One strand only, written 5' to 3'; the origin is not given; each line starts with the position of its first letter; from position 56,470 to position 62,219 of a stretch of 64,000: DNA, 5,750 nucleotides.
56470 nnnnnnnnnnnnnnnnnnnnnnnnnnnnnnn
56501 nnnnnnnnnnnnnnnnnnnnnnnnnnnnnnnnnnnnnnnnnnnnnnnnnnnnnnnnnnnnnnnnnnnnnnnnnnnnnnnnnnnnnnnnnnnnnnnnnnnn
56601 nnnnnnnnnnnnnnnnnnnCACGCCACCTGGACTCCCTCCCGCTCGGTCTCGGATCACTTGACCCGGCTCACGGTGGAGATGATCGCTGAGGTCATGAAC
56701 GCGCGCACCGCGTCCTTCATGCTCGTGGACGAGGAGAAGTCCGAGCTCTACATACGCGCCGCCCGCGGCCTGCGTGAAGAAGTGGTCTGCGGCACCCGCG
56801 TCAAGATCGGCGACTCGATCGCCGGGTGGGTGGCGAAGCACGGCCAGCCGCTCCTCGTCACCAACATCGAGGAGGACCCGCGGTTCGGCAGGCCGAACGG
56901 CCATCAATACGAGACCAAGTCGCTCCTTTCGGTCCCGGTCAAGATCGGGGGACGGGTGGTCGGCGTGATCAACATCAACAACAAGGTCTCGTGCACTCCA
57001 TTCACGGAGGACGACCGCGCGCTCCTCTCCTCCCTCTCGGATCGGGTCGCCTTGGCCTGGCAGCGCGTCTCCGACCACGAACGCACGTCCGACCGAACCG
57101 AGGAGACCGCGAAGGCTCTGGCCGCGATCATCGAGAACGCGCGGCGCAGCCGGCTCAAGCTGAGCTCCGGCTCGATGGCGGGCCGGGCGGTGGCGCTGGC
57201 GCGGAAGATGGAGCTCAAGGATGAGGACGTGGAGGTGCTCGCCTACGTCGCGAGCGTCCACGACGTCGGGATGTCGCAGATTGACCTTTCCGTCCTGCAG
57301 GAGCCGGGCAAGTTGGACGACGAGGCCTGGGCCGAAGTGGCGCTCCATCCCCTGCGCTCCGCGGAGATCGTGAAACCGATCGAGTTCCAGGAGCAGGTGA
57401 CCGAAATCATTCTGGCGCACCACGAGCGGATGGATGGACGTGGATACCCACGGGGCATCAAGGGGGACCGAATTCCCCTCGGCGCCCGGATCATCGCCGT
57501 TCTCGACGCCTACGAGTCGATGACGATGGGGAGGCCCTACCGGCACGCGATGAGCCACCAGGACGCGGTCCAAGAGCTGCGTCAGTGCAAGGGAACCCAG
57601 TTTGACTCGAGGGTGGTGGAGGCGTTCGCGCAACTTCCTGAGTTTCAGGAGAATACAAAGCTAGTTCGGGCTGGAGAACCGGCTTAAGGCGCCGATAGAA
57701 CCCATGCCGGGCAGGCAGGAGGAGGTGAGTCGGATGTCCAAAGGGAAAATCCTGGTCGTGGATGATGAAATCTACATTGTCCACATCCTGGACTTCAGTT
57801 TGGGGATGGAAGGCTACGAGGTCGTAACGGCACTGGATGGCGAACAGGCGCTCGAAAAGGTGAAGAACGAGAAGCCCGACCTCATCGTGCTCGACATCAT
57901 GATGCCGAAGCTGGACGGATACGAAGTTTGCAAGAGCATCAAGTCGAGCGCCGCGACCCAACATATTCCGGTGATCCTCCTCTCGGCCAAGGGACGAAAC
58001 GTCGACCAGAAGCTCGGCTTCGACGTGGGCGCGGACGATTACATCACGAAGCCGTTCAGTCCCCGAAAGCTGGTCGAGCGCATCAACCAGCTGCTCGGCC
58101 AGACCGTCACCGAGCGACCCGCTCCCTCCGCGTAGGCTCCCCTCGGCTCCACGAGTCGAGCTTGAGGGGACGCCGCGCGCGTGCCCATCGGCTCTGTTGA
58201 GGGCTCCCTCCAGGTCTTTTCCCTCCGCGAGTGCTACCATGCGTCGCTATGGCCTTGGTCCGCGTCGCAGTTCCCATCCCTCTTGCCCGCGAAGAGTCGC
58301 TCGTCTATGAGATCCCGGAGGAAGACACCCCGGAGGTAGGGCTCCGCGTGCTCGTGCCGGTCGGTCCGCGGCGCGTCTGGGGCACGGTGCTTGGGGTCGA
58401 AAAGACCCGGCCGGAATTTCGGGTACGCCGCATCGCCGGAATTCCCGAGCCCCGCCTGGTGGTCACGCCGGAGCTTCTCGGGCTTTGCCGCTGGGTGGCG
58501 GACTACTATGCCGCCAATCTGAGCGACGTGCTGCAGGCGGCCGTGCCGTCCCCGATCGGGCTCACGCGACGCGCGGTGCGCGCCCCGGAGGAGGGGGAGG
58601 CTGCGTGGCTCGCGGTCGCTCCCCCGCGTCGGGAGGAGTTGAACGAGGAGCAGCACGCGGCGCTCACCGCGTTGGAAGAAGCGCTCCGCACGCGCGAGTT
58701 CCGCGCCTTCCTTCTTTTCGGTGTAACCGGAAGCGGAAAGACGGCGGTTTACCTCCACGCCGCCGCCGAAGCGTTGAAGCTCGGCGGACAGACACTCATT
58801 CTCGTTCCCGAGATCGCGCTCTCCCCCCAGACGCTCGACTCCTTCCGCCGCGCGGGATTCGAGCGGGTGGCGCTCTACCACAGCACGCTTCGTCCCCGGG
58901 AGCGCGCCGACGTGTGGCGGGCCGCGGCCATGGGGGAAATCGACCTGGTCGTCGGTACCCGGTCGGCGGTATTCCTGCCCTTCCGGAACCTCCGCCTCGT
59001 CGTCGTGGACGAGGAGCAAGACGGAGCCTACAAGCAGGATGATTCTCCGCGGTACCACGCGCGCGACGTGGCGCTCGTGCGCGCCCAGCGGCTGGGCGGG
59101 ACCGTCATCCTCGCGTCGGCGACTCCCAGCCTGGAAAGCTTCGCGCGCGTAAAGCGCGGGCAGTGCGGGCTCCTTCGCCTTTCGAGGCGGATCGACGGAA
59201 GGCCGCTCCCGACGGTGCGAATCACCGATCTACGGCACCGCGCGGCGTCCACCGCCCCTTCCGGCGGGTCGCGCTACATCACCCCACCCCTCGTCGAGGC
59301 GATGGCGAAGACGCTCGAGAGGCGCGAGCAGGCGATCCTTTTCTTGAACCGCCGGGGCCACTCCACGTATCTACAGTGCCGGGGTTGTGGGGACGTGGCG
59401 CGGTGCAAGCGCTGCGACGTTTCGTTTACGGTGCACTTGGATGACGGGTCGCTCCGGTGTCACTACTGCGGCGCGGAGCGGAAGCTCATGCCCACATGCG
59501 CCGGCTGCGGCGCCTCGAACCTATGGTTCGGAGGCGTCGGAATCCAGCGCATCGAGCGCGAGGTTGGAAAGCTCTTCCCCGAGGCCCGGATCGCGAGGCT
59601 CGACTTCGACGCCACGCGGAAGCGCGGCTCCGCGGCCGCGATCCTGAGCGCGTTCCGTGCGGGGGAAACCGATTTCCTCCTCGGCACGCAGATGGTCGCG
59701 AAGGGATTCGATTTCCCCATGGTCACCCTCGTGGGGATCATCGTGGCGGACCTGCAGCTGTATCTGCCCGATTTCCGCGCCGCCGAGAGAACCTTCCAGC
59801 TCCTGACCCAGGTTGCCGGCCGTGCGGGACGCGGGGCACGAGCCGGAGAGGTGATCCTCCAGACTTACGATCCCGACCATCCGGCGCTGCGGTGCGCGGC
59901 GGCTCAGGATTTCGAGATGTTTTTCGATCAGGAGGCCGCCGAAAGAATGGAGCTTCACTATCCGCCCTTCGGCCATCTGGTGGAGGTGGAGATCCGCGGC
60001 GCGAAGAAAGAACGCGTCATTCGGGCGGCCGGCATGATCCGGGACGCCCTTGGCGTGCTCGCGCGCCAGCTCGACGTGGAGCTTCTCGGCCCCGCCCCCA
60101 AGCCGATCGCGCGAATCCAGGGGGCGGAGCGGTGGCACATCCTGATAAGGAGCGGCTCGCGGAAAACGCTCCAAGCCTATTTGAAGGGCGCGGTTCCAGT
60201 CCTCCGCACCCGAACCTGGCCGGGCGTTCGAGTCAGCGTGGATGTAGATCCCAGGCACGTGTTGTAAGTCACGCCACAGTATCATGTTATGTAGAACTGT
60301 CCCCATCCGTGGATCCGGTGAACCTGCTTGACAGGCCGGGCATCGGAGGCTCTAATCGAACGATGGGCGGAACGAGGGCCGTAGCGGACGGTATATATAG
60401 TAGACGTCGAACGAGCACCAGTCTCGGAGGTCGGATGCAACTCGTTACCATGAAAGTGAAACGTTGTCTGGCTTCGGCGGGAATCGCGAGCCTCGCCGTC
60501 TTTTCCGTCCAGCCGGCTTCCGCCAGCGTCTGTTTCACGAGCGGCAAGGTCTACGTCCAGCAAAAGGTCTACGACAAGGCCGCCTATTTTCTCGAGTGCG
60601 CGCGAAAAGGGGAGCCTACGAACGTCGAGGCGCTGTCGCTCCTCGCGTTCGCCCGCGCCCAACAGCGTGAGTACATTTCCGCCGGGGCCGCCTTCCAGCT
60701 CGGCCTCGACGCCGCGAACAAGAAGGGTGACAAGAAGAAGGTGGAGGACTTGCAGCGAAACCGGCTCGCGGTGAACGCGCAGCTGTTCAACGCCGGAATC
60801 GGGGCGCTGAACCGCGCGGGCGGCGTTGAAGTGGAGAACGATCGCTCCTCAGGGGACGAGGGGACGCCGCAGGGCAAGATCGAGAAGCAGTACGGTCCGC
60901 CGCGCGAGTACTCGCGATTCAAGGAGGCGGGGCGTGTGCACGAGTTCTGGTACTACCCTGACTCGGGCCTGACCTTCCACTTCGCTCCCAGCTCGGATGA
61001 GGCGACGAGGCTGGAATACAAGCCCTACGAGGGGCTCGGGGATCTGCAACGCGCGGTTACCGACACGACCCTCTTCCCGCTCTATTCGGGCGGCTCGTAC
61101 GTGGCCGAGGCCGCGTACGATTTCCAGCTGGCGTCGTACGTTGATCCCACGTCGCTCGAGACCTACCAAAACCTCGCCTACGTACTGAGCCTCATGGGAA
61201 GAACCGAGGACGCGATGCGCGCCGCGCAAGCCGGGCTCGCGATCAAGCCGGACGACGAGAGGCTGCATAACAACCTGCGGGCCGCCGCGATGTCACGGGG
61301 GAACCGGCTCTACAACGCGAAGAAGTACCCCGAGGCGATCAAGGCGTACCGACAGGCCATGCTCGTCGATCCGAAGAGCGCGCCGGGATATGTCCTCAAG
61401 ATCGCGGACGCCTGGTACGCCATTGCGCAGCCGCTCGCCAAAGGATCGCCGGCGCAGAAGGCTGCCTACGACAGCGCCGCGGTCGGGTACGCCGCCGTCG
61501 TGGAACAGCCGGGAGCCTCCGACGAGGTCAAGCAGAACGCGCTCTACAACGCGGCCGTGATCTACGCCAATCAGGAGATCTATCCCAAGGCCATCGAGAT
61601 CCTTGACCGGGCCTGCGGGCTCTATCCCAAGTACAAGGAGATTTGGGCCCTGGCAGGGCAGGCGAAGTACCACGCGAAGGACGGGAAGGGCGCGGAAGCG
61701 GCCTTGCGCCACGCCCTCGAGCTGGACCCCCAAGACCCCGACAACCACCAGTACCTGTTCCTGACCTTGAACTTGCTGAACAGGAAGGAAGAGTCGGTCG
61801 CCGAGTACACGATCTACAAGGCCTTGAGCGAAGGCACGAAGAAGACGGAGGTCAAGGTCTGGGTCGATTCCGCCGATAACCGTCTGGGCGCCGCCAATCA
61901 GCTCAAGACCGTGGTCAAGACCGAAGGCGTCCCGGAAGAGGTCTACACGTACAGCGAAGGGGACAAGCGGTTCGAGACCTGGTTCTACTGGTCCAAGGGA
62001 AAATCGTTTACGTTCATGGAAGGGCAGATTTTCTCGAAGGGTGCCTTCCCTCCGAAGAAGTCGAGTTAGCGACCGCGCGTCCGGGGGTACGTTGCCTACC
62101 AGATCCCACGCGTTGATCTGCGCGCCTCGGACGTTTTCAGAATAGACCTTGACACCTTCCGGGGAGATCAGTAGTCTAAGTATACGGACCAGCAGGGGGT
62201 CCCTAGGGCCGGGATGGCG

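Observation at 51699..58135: Cluster of c-di-GMP signalling genes with two tandem paralogues of an unusual fusion: histidine kinase + GAF domains + HD-GYP in one polypeptide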

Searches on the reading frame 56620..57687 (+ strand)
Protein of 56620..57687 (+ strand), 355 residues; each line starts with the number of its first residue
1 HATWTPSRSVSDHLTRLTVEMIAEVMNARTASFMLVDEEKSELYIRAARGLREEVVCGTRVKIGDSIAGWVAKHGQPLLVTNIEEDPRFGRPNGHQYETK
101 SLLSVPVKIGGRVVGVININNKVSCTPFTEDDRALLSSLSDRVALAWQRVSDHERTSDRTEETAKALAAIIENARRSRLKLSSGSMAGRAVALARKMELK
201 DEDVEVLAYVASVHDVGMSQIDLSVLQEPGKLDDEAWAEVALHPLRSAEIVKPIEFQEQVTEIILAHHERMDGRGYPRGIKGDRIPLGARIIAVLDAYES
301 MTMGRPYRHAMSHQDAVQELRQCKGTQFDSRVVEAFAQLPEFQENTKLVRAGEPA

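Call 75: predict_structure(alignment_id=A2)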
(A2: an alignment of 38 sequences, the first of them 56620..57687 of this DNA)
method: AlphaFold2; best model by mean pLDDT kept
length: 355 residues; sequences in the alignment: 38
mean_pLDDT: 83.9   pTM: 0.85
mean pLDDT of the five models: 83.9, 83.5, 83.4, 82.4, 81.6
residues with pLDDT >= 90: 200; 70-90: 91; 50-70: 37; < 50: 27
segments of 3 or more residues with pLDDT < 50: 1-7, 95-98, 343-355
pLDDT, mean of each block of 10 residues (from residue 1): 43 89 92 95 93 87 90 94 70 53 93 95 82 94 90 68 93 78 74 95 95 90 63 82 94 94 97 93 97 94 76 92 97 92 39 32
secondary structure, 60 per line:
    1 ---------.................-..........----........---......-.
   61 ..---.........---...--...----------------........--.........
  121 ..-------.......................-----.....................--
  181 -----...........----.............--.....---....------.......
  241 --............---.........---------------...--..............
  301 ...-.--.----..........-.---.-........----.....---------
elements in order: H10-26 E28-37 E42-49 H53-58 E60-62 H66-74 E78-80 E102-109 E112-122 H130-152 H158-178 H186-196 H201-213 H216-220 H224-227 H234-240 H243-254 H258-266 H287-303 H313-322 H330-337 H342-346

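Call 80: fold_search(model_id=the predicted structure, library=pdb)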
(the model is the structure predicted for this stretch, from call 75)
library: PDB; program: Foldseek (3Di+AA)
matches with E <= 10: 483; with E <= 0.001: 97
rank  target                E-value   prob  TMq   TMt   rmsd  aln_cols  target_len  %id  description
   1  4mcw_A                5.5e-16  1.00  0.43  0.42  16.0       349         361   27  Crystal structure of a HD-GYP domain (a cyclic-di-GMP phosphodiesterase) containing a tri-nuclear metal centre (released 2014-02-19)
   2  4mcw_B                2.3e-15  1.00  0.43  0.42  18.3       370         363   27  Crystal structure of a HD-GYP domain (a cyclic-di-GMP phosphodiesterase) containing a tri-nuclear metal centre (released 2014-02-19)
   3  9rbz_B                1.7e-09  1.00  0.43  0.71   6.7       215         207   30  DvhD, HD-GYP domain, c-di-GMP-bound (released 2026-03-04)
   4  9rbz_A                2.8e-09  1.00  0.43  0.71   6.0       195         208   31  DvhD, HD-GYP domain, c-di-GMP-bound (released 2026-03-04)
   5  9rbz_C                4.3e-09  1.00  0.43  0.73   3.8       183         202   32  DvhD, HD-GYP domain, c-di-GMP-bound (released 2026-03-04)
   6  9rbz_D                4.8e-09  1.00  0.44  0.74   5.7       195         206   31  DvhD, HD-GYP domain, c-di-GMP-bound (released 2026-03-04)
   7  4r8z_B                4.4e-08  1.00  0.43  0.68   4.5       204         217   29  Crystal Structure of PA4781 HD-GYP domain from Pseudomonas aeruginosa at 2.2A resolution showing a bi-metallic Ni ion  (released 2015-03-04)
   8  5w10_B                8.7e-08  1.00  0.35  0.69   3.3       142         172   29  Lcd1 GAF domain in complex with cAMP ligand (released 2017-06-28)
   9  5w10_A                9.1e-08  1.00  0.35  0.68   3.4       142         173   29  Lcd1 GAF domain in complex with cAMP ligand (released 2017-06-28)
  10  5w10_C                1.2e-07  1.00  0.35  0.67  10.2       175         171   26  Lcd1 GAF domain in complex with cAMP ligand (released 2017-06-28)
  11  5w10_D                1.3e-07  1.00  0.34  0.68   4.4       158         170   27  Lcd1 GAF domain in complex with cAMP ligand (released 2017-06-28)
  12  4r8z_A                1.5e-07  1.00  0.44  0.68   6.4       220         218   29  Crystal Structure of PA4781 HD-GYP domain from Pseudomonas aeruginosa at 2.2A resolution showing a bi-metallic Ni ion  (released 2015-03-04)
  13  3ci6_B                1.7e-07  1.00  0.36  0.71   4.6       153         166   24  Crystal structure of the GAF domain from Acinetobacter phosphoenolpyruvate-protein phosphotransferase (released 2008-05-13)
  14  9rc0                  7.3e-07  1.00  0.39  0.46  14.8       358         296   20  DvhD, PAS/HD-GYP domains (released 2026-03-04)
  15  3ci6_A                8.4e-07  1.00  0.35  0.74   3.0       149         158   25  Crystal structure of the GAF domain from Acinetobacter phosphoenolpyruvate-protein phosphotransferase (released 2008-05-13)
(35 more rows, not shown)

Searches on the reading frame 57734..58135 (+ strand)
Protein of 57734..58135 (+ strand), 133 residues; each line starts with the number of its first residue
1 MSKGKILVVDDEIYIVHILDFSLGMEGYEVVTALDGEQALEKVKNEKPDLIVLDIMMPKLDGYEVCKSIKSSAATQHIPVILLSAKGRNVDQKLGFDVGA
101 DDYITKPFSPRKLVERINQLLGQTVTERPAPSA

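Call 5: search_protein_families(library=pfam, proteins=[window:57734-58135:+], max_evalue=0.01)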
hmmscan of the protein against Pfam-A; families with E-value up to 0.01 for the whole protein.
window:57734-58135:+ (133 aa): 2 families
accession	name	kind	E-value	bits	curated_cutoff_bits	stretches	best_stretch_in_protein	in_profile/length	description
PF00072.30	Response_reg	-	1.9e-31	108.9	30.2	1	6-118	1-111/111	Response regulator receiver domain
PF23198.2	PDE8A_N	-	4.6e-06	27.1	29.6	1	27-89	34-97/147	PDE8A-like, N-terminal domain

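Call 6: search_protein_families(library=ncbifam, proteins=[window:57734-58135:+], max_evalue=0.01)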
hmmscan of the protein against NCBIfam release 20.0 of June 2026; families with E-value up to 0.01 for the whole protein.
window:57734-58135:+ (133 aa): 105 families (the best 25 are shown)
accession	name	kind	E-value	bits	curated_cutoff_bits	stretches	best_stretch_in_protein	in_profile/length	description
NF045944.1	ResRegRpaBCyano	equivalog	2.5e-41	141.5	330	1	7-124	1-115/229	response regulator transcription factor RpaB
NF040534.1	resp_reg_YycF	equivalog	9.5e-40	136.3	340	1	5-121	2-115/231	response regulator YycF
TIGR02154.1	PhoB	equivalog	1.6e-38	132.3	296.2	1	5-124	4-123/226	phosphate regulon transcriptional regulator PhoB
NF007135.0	PRK09581.1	equivalog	6.5e-37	127.4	474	1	4-120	3-119/457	PleD family two-component system response regulator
NF053854.1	RespRegPhoBBctds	equivalog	2.2e-35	122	270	1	6-126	1-120/225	two-component system response regulator PhoB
NF008296.0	PRK11083.1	equivalog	1.5e-34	119.4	273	1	2-124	2-121/228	two-component system response regulator CreB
NF033120.0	vanR_FM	exception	2.5e-34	118.9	460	1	3-122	3-119/231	vancomycin resistance response regulator transcription factor, VanR-F/VanR-M family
NF040689.1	MtrAB_MtrA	equivalog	1.4e-32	112.8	300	1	6-124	1-116/219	MtrAB system response regulator MtrA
NF007005.1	PRK09468.1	equivalog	3.7e-32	111.7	331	1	3-130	3-128/237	osmolarity response regulator transcription factor OmpR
NF033117.2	vanR_ACDEGLN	exception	3.9e-32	111.7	350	1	6-121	1-113/226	VanR-ABDEGLN family response regulator transcription factor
NF008199.0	PRK10955.1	equivalog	1.8e-31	109.9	341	1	5-122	3-116/232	envelope stress response regulator transcription factor CpxR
NF041733.1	resp_reg_CseB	equivalog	2.8e-30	105.4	350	1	5-127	2-121/228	two-component system response regulator CseB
NF007982.1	PRK10710.1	equivalog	4.7e-29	101.6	380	1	3-125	7-126/235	envelope stress response regulator BaeR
NF007546.0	PRK10161.1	equivalog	1.8e-28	99.6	471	1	5-121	4-120/229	phosphate response regulator transcription factor PhoB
NF012227.0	AdeR_RR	equivalog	2.1e-27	96.1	340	1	5-125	13-130/239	efflux system response regulator transcription factor AdeR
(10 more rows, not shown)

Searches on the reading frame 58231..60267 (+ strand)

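Call 43: search_protein_families(library=pfam, proteins=[window:58231-60267:+], max_evalue=0.001)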
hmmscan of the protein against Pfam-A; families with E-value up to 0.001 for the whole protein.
window:58231-60267:+ (678 aa): 6 families
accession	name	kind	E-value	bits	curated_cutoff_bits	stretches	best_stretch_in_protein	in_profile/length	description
PF17764.6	PriA_3primeBD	-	3.1e-21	75.5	22.7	1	11-106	1-96/96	3'DNA-binding domain (3'BD)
PF18074.6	PriA_C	-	1.4e-20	74.3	26.9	1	579-674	1-95/95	Primosomal protein N C-terminal domain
PF00270.35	DEAD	-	3.6e-17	63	26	1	156-303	13-163/167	DEAD/DEAH box helicase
PF18319.7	Zn_ribbon_PriA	-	3.2e-11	43.4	26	1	392-418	1-27/27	PriA DNA helicase Cys-rich region (CRR) domain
PF04851.21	ResIII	-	1.4e-10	41.8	22.5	1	136-248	3-111/164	Type III restriction enzyme, res subunit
PF00271.37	Helicase_C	-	1.5e-10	41.8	23.5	1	460-534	46-108/110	Helicase conserved C-terminal domain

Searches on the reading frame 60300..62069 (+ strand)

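Call 43: search_protein_families(library=pfam, proteins=[window:60300-62069:+], max_evalue=0.001)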
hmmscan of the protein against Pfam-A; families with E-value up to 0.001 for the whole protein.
window:60300-62069:+ (589 aa): 13 families
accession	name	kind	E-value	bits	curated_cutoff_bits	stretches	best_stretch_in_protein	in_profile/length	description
PF07719.23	TPR_2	-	7.7e-14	51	27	1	331-359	5-33/34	Tetratricopeptide repeat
PF13428.12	TPR_14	-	2.8e-13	49.6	23.5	0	414-454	3-43/44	Tetratricopeptide repeat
PF14559.12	TPR_19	-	5.6e-12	46.3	25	1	428-481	7-60/68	Tetratricopeptide repeat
PF23914.1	TPR_CcmH_CycH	-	5e-10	39.9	42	0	89-136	101-148/158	Cytochrome c-type biogenesis protein H TPR domain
PF13431.12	TPR_17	-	5e-10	39.3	24.4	0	281-305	8-32/34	Tetratricopeptide repeat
PF13414.12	TPR_11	-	1.1e-09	38.2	26.8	0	334-361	1-28/42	TPR repeat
PF00515.34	TPR_1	-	1.9e-09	37.4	27.8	0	333-359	7-33/34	Tetratricopeptide repeat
PF13371.12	TPR_9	-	2.2e-09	37.7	35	1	421-482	4-65/73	Tetratricopeptide repeat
PF13181.12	TPR_8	-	8e-07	29.2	25.7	0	287-319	2-34/34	Tetratricopeptide repeat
PF13424.12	TPR_12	-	2.3e-06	28.1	30.1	0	283-316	42-75/77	Tetratricopeptide repeat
PF12895.13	ANAPC3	-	0.00044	20.9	27.2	0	409-471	20-81/82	Anaphase-promoting complex, cyclosome, subunit 3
PF25062.1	ARM_TT21_N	-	0.00067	19.9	40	0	408-472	96-162/222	Tetratricopeptide repeat protein 21 N-terminal ARM repeat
PF13432.12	TPR_16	-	0.0008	20.2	32.7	0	410-444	29-63/65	Tetratricopeptide repeat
